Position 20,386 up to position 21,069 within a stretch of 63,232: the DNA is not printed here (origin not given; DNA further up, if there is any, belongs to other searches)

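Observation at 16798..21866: Split B12 acyl-CoA mutase cluster with HCM-like (not MCM-like) pocket residues plus a Kal-like hotdog protein: possible tertiary-carbon (2-hydroxy- or 2-amino-isobutyrate) pathway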

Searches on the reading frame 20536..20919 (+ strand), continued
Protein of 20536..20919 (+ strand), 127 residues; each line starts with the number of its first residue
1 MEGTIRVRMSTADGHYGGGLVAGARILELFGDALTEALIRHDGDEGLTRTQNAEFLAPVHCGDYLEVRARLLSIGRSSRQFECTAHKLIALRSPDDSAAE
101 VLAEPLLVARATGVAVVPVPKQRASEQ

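Call 68: find_homologous_proteins(query=L001:11792-13483:+, max_evalue=1e-100)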
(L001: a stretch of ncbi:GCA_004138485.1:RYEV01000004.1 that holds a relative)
Query L001:11792-13483:+ (563 aa): 7989 proteins with E <= 1e-100 among 8000 candidates; the best 120 are listed.
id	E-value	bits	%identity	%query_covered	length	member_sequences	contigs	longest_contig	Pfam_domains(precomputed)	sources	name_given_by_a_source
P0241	0.0e+0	1181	92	100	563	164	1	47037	PF01642.29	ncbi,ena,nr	ncbi:MAG TPA: methylmalonyl-CoA mutase family protein [Steroidobacteraceae bacterium]|nr:methylmalon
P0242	0.0e+0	1168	90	100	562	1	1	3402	PF01642.29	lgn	-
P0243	0.0e+0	1160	89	100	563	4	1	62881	PF01642.29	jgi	jgi:methylmalonyl-CoA mutase N-terminal domain/subunit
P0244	0.0e+0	1154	89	100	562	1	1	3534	PF01642.29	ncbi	ncbi:MAG TPA: methylmalonyl-CoA mutase family protein [Steroidobacteraceae bacterium]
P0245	0.0e+0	1151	89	100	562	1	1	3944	PF01642.29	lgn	-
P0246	0.0e+0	1128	87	100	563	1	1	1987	PF01642.29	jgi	jgi:methylmalonyl-CoA mutase, N-terminal domain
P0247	0.0e+0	1121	86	100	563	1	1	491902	PF01642.29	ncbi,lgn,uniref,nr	ncbi:methylmalonyl-CoA mutase family protein [Mesorhizobium sp. B2-8-3]|uniref:methylmalonyl-CoA mut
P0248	0.0e+0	1121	86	100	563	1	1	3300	PF01642.29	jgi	jgi:methylmalonyl-CoA mutase, N-terminal domain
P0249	0.0e+0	1121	86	100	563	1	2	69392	PF01642.29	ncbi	ncbi:MAG: methylmalonyl-CoA mutase family protein [Steroidobacteraceae bacterium]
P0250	0.0e+0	1120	86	100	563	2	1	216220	PF01642.29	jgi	jgi:methylmalonyl-CoA mutase N-terminal domain/subunit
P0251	0.0e+0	1119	86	100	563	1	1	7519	PF01642.29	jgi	jgi:methylmalonyl-CoA mutase N-terminal domain/subunit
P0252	0.0e+0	1119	86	100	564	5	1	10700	PF01642.29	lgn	-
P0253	0.0e+0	1118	87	100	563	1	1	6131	PF01642.29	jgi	jgi:methylmalonyl-CoA mutase N-terminal domain/subunit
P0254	0.0e+0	1118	86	100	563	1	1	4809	PF01642.29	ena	-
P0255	0.0e+0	1117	86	100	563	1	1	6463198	PF01642.29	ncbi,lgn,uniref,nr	ncbi:methylmalonyl-CoA mutase family protein [Mesorhizobium sp. B2-8-5]|uniref:methylmalonyl-CoA mut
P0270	0.0e+0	1112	87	99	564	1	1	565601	PF01642.29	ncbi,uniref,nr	ncbi:methylmalonyl-CoA mutase family protein [Sphingosinicella rhizophila]|uniref:Methylmalonyl-CoA 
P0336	0.0e+0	1096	84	100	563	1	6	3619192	PF01642.29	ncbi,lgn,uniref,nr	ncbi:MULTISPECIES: methylmalonyl-CoA mutase family protein [Roseobacteraceae]|uniref:Methylmalonyl-C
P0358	0.0e+0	1088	84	100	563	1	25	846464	PF01642.29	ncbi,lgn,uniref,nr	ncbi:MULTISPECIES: methylmalonyl-CoA mutase family protein [Mesorhizobium]|uniref:Methylmalonyl-CoA 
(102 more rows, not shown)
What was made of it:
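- One JGI record names a B-type protein as a 2-hydroxyisobutanoyl-CoA mutase (call 68).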

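Call 69: find_encoding_contigs(protein=P0358, flank=10000, max_places=1)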
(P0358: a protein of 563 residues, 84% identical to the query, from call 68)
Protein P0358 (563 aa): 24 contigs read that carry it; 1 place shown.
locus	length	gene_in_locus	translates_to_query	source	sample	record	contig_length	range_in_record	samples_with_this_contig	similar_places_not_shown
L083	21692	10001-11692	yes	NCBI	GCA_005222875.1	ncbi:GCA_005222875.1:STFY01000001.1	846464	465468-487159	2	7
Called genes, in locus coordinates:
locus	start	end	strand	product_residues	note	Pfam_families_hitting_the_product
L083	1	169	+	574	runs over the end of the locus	PF00920:ILVD_EDD_N, PF24877:ILV_EDD_C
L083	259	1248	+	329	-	-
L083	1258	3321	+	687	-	PF05378:Hydant_A_N, PF01968:Hydantoinase_A, PF19278:Hydant_A_C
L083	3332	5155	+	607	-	PF02538:Hydantoinase_B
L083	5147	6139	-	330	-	PF01965:DJ-1_PfpI, PF00165:HTH_AraC (weak), PF12833:HTH_18, PF00165:HTH_AraC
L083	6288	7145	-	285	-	PF00126:HTH_1, PF03466:LysR_substrate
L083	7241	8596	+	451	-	PF00202:Aminotran_3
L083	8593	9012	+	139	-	PF02310:B12-binding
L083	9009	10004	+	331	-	PF03308:MeaB, PF02492:cobW (weak)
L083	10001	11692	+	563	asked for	PF01642:MM_CoA_mutase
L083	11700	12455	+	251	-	PF00378:ECH_1, PF16113:ECH_2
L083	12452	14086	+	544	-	PF00501:AMP-binding, PF13193:AMP-binding_C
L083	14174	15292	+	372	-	PF13458:Peripla_BP_6, PF13433:Peripla_BP_5, PF01094:ANF_receptor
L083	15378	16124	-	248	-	PF00106:adh_short, PF08659:KR, PF01370:Epimerase (weak), PF13561:adh_short_C2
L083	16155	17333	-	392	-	PF00266:Aminotran_5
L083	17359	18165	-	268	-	PF00753:Lactamase_B, PF23023:Anti-Pycsar_Apyc1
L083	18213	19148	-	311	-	PF02653:BPD_transp_2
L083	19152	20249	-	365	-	PF02653:BPD_transp_2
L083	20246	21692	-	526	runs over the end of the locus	PF00005:ABC_tran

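Call 70: find_encoding_contigs(protein=P0336, flank=10000, max_places=1)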
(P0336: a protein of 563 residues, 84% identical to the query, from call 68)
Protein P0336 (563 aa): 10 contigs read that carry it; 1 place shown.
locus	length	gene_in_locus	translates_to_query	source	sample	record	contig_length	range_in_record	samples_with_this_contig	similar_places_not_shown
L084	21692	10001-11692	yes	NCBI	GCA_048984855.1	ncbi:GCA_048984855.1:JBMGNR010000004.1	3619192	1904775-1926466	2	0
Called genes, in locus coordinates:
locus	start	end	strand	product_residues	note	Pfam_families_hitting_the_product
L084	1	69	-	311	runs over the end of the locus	PF02678:Pirin, PF05726:Pirin_C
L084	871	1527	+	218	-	PF02586:SRAP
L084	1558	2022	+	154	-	-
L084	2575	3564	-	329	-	-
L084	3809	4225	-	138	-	-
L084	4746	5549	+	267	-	PF05050:Methyltransf_21 (weak)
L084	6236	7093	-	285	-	PF00126:HTH_1, PF03466:LysR_substrate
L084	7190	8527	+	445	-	PF00202:Aminotran_3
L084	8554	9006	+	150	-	PF02310:B12-binding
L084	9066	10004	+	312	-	PF03308:MeaB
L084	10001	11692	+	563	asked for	PF01642:MM_CoA_mutase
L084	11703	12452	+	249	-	PF00378:ECH_1, PF16113:ECH_2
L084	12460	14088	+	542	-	PF00501:AMP-binding, PF13193:AMP-binding_C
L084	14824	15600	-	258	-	PF04909:Amidohydro_2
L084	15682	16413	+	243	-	PF00392:GntR, PF07702:UTRA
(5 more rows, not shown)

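Call 71: find_encoding_contigs(protein=P0270, flank=10000, max_places=1)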
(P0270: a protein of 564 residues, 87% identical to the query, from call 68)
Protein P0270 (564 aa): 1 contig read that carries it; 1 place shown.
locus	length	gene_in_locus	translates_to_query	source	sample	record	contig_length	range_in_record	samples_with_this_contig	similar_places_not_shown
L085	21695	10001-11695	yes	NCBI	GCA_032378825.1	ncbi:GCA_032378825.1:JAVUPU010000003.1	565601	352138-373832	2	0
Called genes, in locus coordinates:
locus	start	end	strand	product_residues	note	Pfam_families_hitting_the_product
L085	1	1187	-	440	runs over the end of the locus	PF07690:MFS_1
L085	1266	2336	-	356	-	PF01244:Peptidase_M19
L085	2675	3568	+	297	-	PF02517:Rce1-like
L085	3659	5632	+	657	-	PF02129:Peptidase_S15, PF08530:PepX_C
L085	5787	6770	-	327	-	PF00126:HTH_1, PF03466:LysR_substrate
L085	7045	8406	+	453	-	PF00202:Aminotran_3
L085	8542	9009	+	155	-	PF02310:B12-binding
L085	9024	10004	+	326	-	PF03308:MeaB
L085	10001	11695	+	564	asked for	PF01642:MM_CoA_mutase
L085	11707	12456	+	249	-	PF00378:ECH_1, PF16113:ECH_2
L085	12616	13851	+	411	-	PF01244:Peptidase_M19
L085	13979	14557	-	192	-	PF00440:TetR_N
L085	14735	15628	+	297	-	PF00005:ABC_tran, PF13304:AAA_21 (weak)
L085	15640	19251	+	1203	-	PF12698:ABC2_membrane_3 (faint), PF01433:Peptidase_M1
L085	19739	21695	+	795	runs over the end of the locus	PF07715:Plug, PF13505:OMP_b-brl (faint), PF00593:TonB_dep_Rec_b-barrel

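Call 72: search_solved_structures(query=L083:7241-8596:+, max_evalue=1e-40)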
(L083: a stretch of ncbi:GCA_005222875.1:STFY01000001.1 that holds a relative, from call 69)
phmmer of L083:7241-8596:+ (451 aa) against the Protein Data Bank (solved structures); distinct sequences matched with E-value up to 1e-40: 81 (the best 60 are shown).
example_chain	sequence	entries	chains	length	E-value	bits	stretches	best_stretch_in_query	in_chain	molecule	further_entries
1d7r_A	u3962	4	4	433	2e-199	666.1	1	1-430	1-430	PROTEIN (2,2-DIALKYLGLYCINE DECARBOXYLASE (PYRUVATE))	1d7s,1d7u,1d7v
1dgd_A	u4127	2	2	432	9.7e-199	663.9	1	3-430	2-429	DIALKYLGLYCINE DECARBOXYLASE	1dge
1dka_A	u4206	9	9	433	3.5e-198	662.1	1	1-430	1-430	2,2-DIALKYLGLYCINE DECARBOXYLASE (PYRUVATE) | 2,2-Dialkylglycine decarboxylase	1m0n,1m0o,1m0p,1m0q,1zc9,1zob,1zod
1z3z_A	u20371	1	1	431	1.7e-196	656.6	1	4-430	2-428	dialkylglycine decarboxylase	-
3r4t_A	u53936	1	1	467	7.1e-69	236.1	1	22-429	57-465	4-aminobutyrate aminotransferase GabT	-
9wrf_A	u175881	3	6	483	2.2e-65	224.6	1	21-430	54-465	Broad substrate specificity amino-acid racemase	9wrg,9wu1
5m4b_A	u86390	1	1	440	2.8e-65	224.3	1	24-429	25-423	Aminotransferase class-III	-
5m49_A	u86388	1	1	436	3.3e-65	224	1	24-429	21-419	Aminotransferase class-III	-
5m46_A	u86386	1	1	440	3.4e-65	224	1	24-429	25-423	Aminotransferase class-III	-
5m4d_A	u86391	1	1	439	7.2e-65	222.9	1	24-429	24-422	Aminotransferase class-III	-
1szs_A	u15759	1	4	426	1.4e-64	221.9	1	14-428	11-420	4-aminobutyrate aminotransferase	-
2zuk_A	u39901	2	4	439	2e-64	221.4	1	24-429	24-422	Alpha-amino-epsilon-caprolactam racemase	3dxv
3dxw_A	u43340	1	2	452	2.2e-64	221.3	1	24-429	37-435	Alpha-amino-epsilon-caprolactam racemase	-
1szk_A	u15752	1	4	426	4.7e-64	220.2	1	14-428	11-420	4-aminobutyrate aminotransferase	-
1szu_A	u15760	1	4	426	4.8e-64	220.2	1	14-428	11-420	4-aminobutyrate aminotransferase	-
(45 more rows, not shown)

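Call 73: search_protein_families(library=ncbifam, proteins=[L083:7241-8596:+, L083:11700-12455:+, L083:12452-14086:+, L083:6288-7145:-, L085:7045-8406:+], max_evalue=1e-20)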
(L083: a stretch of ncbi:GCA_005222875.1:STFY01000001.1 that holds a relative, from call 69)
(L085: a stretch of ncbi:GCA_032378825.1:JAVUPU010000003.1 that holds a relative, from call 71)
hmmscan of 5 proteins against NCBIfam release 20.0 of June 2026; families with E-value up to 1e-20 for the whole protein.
L083:7241-8596:+ (451 aa): 69 families (the best 25 are shown)
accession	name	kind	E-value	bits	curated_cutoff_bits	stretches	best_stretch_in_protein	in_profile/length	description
NF004426.0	PRK05769.1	equivalog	3.6e-92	309.5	552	1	26-431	37-439/441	acetyl ornithine aminotransferase family protein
NF005993.0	PRK08117.1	subfamily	2.2e-89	300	574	1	28-431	28-429/433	aspartate aminotransferase family protein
TIGR00700.1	GABAtrnsam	equivalog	6.6e-85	285.2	506.65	1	22-429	12-418/420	4-aminobutyrate--2-oxoglutarate transaminase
NF004718.0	PRK06062.1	subfamily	1.2e-84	284.4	472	1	23-431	36-448/454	hypothetical protein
NF049939.1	HyAminethphonNHLyPbfA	equivalog_domain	3.5e-84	282.8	525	1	28-431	46-441/442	(R)-1-hydroxy-2-aminoethylphosphonate ammonia-lyase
NF006228.0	PRK08360.1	equivalog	3.6e-84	282.9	608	1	23-431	21-426/443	aspartate aminotransferase family protein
NF005376.0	PRK06918.1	equivalog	1.8e-81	273.9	676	1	4-431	14-443/451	4-aminobutyrate--2-oxoglutarate transaminase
NF004800.0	PRK06149.1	equivalog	6.9e-81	272.6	973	1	25-419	567-958/972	aminotransferase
NF004714.0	PRK06058.1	subfamily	1.4e-80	271.2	639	1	22-430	39-445/447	4-aminobutyrate--2-oxoglutarate transaminase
NF002874.0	PRK03244.1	equivalog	2.2e-78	263.8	457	1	14-429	16-392/399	acetylornithine transaminase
NF004799.0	PRK06148.1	subfamily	7.5e-78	262.5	1128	1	25-431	606-1010/1015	hypothetical protein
NF004755.0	PRK06082.1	equivalog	1.7e-75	254.2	467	1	28-433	57-453/459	aspartate aminotransferase family protein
TIGR00707.1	argD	subfamily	5.9e-75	252.5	410.05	1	26-428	10-379/381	acetylornithine/succinylornithine family transaminase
NF006368.0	PRK08593.1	equivalog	1.7e-74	251.1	570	1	26-442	27-440/448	aspartate aminotransferase family protein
NF005692.0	PRK07495.1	equivalog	7.6e-74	248.9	724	1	27-431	24-421/425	4-aminobutyrate--2-oxoglutarate transaminase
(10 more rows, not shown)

L083:11700-12455:+ (251 aa): 62 families (the best 25 are shown)
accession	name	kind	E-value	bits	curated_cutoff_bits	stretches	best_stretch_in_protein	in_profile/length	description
NF051848.1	EnCoAHydtEchA19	equivalog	3.1e-51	174.4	400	1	7-249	4-247/258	enoyl-CoA hydratase EchA19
NF004840.0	PRK06190.1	equivalog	8.2e-46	156.7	253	1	4-235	5-234/260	enoyl-CoA hydratase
NF046063.1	oxepin_alt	equivalog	2.1e-45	155.2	300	1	11-249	8-247/254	oxepin-CoA hydrolase, alternative type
NF004475.0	PRK05809.1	subfamily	1.6e-44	152.4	394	1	4-242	5-242/260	short-chain-enoyl-CoA hydratase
NF004525.0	PRK05870.1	equivalog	4.3e-43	148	285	1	1-250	1-247/249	enoyl-CoA hydratase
NF004634.0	PRK05980.1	equivalog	2.3e-42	145.2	375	1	1-233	1-236/263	crotonase/enoyl-CoA hydratase family protein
NF004517.0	PRK05862.1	equivalog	1.4e-41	142.7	396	1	3-239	4-236/257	enoyl-CoA hydratase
NF005864.0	PRK07799.1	equivalog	1.8e-40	138.8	316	1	6-250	11-256/266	crotonase/enoyl-CoA hydratase family protein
NF006100.0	PRK08252.1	subfamily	1.3e-39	136.3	282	1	1-249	1-243/254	crotonase/enoyl-CoA hydratase family protein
TIGR02280.1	PaaB1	equivalog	4.6e-39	134.5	345.15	1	5-229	1-225/256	2-(1,2-epoxy-1,2-dihydrophenyl)acetyl-CoA isomerase PaaG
NF005803.0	PRK07658.1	equivalog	4.9e-38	131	313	1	5-249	4-246/257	enoyl-CoA hydratase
NF005700.0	PRK07511.1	subfamily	5.2e-38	131.1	274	1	10-249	10-250/260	enoyl-CoA hydratase family protein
NF006140.0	PRK08290.1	subfamily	6.4e-38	130.6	280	1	5-217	10-240/292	enoyl-CoA hydratase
NF006007.0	PRK08138.1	subfamily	2.2e-37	128.9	355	1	12-248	17-249/261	enoyl-CoA hydratase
NF042430.2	EnCoAhydt_DpgD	equivalog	2.4e-37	128.8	400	1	10-249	4-247/258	enoyl-CoA-hydratase DpgD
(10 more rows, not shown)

L083:12452-14086:+ (544 aa): 69 families (the best 25 are shown)
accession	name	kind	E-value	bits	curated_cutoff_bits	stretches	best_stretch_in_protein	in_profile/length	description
NF004808.0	PRK06155.1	equivalog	1.5e-145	485.5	722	1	22-542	18-531/542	ATP-dependent acyl-CoA ligase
NF004837.0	PRK06187.1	subfamily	2.3e-94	316.6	476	1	27-533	10-522/531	long-chain-fatty-acid--CoA ligase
NF005947.1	PRK08008.1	equivalog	1.8e-76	257.8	651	1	67-530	54-518/518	crotonobetaine/carnitine-CoA ligase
NF006182.0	PRK08316.1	subfamily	6.5e-73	246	663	1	23-532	9-516/523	fatty acyl-CoA synthetase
NF006134.1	PRK08279.1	equivalog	4.6e-68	230.2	625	1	25-536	44-570/605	long-chain-acyl-CoA synthetase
NF004114.0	PRK05605.1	equivalog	1.9e-62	211.4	766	1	182-531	213-567/575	long-chain-fatty-acid--CoA ligase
NF004758.0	PRK06087.1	equivalog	2e-56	191.5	736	1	40-531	40-533/548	medium-chain fatty-acid--CoA ligase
NF004822.0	PRK06178.1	equivalog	7.5e-56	189.9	782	1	6-532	18-566/571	acyl-CoA synthetase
NF009233.0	PRK12583.1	subfamily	1.1e-55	189.1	832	1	50-536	45-553/558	fatty acid CoA ligase family protein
NF005702.0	PRK07514.1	subfamily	3.6e-55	187.3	558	1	40-532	19-499/506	malonyl-CoA synthase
TIGR03098.1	ligase_PEP_1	hypoth_equivalog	9.9e-55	185.9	592.35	1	29-531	4-516/517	acyl-CoA ligase (AMP-forming), exosortase A system-associated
NF006181.0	PRK08314.1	subfamily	6.4e-54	183.1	705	1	27-534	26-555/563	long-chain-fatty-acid--CoA ligase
TIGR03208.1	cyc_hxne_CoA_lg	equivalog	7.4e-54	183.4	792.3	1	49-530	52-537/538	cyclohexanecarboxylate-CoA ligase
NF052587.1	SterCoASynCasI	equivalog_domain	1.1e-53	182.7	900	1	67-532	44-507/550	steroid-22-oyl-CoA synthetase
NF002966.0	PRK03640.1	equivalog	3.8e-53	180.8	556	1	187-532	138-479/483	o-succinylbenzoate--CoA ligase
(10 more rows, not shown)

L083:6288-7145:- (285 aa): 2 families
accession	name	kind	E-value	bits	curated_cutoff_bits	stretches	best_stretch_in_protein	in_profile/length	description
NF011673.1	PRK15092.1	equivalog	5e-35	121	530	1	5-248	11-252/293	transcriptional regulator LrhA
NF047711.1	PutUtilRegPtrR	equivalog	1.9e-21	76.4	400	1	11-157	7-153/283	putrescine utilization regulator PtrR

L085:7045-8406:+ (453 aa): 69 families (the best 25 are shown)
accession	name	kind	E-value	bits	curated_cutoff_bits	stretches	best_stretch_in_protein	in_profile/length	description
NF004426.0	PRK05769.1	equivalog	9.1e-85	285.1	552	1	13-441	11-437/441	acetyl ornithine aminotransferase family protein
NF005993.0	PRK08117.1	subfamily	2.7e-84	283.3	574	1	40-443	27-429/433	aspartate aminotransferase family protein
NF006228.0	PRK08360.1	equivalog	5.2e-80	269.2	608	1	36-444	21-427/443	aspartate aminotransferase family protein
NF004714.0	PRK06058.1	subfamily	2e-75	254.1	639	1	35-442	39-445/447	4-aminobutyrate--2-oxoglutarate transaminase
NF004799.0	PRK06148.1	subfamily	2.5e-74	250.8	1128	1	39-439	607-1006/1015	hypothetical protein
NF004718.0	PRK06062.1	subfamily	1.5e-73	247.9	472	1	37-441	37-446/454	hypothetical protein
NF005376.0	PRK06918.1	equivalog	5.8e-73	245.8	676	1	28-445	25-445/451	4-aminobutyrate--2-oxoglutarate transaminase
NF049939.1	HyAminethphonNHLyPbfA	equivalog_domain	2.1e-72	244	525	1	41-441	46-439/442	(R)-1-hydroxy-2-aminoethylphosphonate ammonia-lyase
NF002874.0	PRK03244.1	equivalog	1.2e-71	241.7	457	1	41-442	28-393/399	acetylornithine transaminase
TIGR00700.1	GABAtrnsam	equivalog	4.4e-71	239.7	506.65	1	37-441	14-418/420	4-aminobutyrate--2-oxoglutarate transaminase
TIGR00707.1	argD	subfamily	3.6e-70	236.7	410.05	1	39-441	10-380/381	acetylornithine/succinylornithine family transaminase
NF006368.0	PRK08593.1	equivalog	7.7e-70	235.7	570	1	36-451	24-438/448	aspartate aminotransferase family protein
TIGR00709.1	dat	subfamily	1.1e-68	231.8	401.6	1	33-445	16-437/442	diaminobutyrate--2-oxoglutarate transaminase family protein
NF005683.0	PRK07481.1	subfamily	5.3e-68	230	575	1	39-441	29-447/453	hypothetical protein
NF004755.0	PRK06082.1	equivalog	8.3e-68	228.9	467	1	39-444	53-452/459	aspartate aminotransferase family protein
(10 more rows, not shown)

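Call 76: get_annotated_region(hit=H36, flank=7000)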
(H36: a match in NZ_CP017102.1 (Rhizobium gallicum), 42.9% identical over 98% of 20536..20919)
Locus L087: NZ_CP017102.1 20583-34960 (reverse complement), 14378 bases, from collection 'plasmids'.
description: Rhizobium gallicum strain IE4872 plasmid pRgalIE4872a, complete sequence
organism: Rhizobium gallicum (NCBI taxid 56730)
taxonomy: Bacteria; Pseudomonadota; Alphaproteobacteria; Hyphomicrobiales; Rhizobiaceae; Rhizobium; Rhizobium gallicum
host: -; source: Phaseolus vulgaris,Whole organism,nodule from Agricultural field; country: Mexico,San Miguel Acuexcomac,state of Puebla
typing (MOB-suite, as given by PLSDB): conjugative; replicon rep_cluster_592; relaxase MOBQ; mating-pair formation MPF_T
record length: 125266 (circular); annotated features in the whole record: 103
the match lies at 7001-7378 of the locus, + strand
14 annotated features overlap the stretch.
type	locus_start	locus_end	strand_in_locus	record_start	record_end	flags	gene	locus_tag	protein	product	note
CDS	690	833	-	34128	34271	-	-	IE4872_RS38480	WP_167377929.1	hypothetical protein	-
CDS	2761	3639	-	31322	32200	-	-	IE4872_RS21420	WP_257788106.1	LysR substrate-binding domain-containing protein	-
CDS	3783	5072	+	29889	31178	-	-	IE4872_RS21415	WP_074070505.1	MFS transporter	GO:0055085 - transmembrane transport [Evidence IEA]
CDS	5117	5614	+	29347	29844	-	-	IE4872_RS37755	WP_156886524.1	GNAT family N-acetyltransferase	-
CDS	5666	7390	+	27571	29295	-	-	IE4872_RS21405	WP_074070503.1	alanine racemase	-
CDS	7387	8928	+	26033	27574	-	-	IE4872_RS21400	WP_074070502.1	class I adenylate-forming enzyme family protein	-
CDS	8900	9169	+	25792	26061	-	-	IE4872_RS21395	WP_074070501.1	phosphopantetheine-binding protein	-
CDS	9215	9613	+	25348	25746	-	-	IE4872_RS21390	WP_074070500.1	ectoine synthase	-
CDS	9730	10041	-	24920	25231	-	-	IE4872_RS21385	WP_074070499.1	DUF736 domain-containing protein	-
CDS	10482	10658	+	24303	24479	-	-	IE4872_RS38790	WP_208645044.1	hypothetical protein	-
CDS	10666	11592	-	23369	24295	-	-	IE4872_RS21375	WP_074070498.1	zincin-like metallopeptidase domain-containing protein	-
CDS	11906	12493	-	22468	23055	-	-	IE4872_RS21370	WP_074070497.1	hypothetical protein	-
CDS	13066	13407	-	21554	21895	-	-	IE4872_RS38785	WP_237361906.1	hypothetical protein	-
CDS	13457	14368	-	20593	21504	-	-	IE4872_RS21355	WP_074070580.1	DUF3991 and toprim domain-containing protein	-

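Call 77: get_annotated_region(hit=H33, flank=7000)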
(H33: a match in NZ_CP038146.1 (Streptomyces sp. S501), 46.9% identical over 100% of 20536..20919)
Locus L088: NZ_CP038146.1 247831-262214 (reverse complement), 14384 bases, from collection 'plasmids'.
description: Streptomyces sp. S501 plasmid unnamed, complete sequence
organism: Streptomyces sp. S501 (NCBI taxid 2420135)
taxonomy: Bacteria; Actinomycetota; Actinomycetes; Kitasatosporales; Streptomycetaceae; Streptomyces; Streptomyces sp. S501
host: -; source: cell culture,sediment from seaside wetland around Yalujiang river; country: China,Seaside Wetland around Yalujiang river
typing (MOB-suite, as given by PLSDB): mobilizable; replicon rep_cluster_1982,rep_cluster_43; relaxase MOBF,MOBP
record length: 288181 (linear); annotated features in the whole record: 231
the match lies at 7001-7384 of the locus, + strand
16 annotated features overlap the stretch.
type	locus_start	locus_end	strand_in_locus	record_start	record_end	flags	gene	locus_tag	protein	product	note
CDS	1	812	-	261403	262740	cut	-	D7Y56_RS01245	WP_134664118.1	VanZ family protein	-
CDS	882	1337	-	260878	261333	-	-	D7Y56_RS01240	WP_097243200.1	hypothetical protein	-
CDS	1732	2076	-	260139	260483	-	-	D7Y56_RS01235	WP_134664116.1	DUF6233 domain-containing protein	-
CDS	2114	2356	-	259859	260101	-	-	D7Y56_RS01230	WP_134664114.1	hypothetical protein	-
CDS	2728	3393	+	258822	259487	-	-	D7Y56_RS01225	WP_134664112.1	HNH endonuclease family protein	-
CDS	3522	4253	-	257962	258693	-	-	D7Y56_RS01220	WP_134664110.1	HNH endonuclease family protein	-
CDS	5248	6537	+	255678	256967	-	-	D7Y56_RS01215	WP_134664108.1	type III PLP-dependent enzyme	-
CDS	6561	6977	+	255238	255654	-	-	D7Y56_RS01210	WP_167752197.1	holo-ACP synthase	GO:0006633 - fatty acid biosynthetic process [Evidence IEA]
CDS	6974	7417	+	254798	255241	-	-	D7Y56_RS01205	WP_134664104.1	hotdog fold domain-containing protein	-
CDS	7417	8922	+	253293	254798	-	-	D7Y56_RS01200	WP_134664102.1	AMP-binding protein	-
CDS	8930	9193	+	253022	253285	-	-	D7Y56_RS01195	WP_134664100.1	phosphopantetheine-binding protein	-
CDS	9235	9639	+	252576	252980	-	-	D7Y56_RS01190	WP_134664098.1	ectoine synthase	-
CDS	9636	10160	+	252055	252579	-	ectA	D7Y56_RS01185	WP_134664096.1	diaminobutyrate acetyltransferase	GO:0019491 - ectoine biosynthetic process [Evidence IEA]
CDS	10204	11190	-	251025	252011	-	-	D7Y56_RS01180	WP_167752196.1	helix-turn-helix domain-containing protein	GO:0006355 - regulation of DNA-templated transcription [Evidence IEA]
CDS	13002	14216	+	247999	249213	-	-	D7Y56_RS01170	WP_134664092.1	ParA family protein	-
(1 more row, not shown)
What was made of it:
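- Tried and rejected: Those on Streptomyces and Rhizobium plasmids (43-47% identical) sit in an unrelated small cluster and were set aside (calls 76, 77).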

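Call 84: predict_structure(alignment_id=A2)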
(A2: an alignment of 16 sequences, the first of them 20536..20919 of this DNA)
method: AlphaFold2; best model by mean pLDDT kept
length: 127 residues; sequences in the alignment: 16
mean_pLDDT: 88.6   pTM: 0.82
mean pLDDT of the five models: 88.6, 84.2, 84.0, 82.9, 81.4
residues with pLDDT >= 90: 76; 70-90: 47; 50-70: 3; < 50: 1
segments of 3 or more residues with pLDDT < 50: none
pLDDT, mean of each block of 10 residues (from residue 1): 91 82 93 93 81 94 95 91 96 80 96 88 63
secondary structure, 60 per line:
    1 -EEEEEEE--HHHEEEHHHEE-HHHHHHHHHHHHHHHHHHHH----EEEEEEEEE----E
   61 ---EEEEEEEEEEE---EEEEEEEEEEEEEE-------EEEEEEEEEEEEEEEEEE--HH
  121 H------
elements in order: E2-8 E14-16 H23-42 E47-55 E64-74 E78-91 E99-116
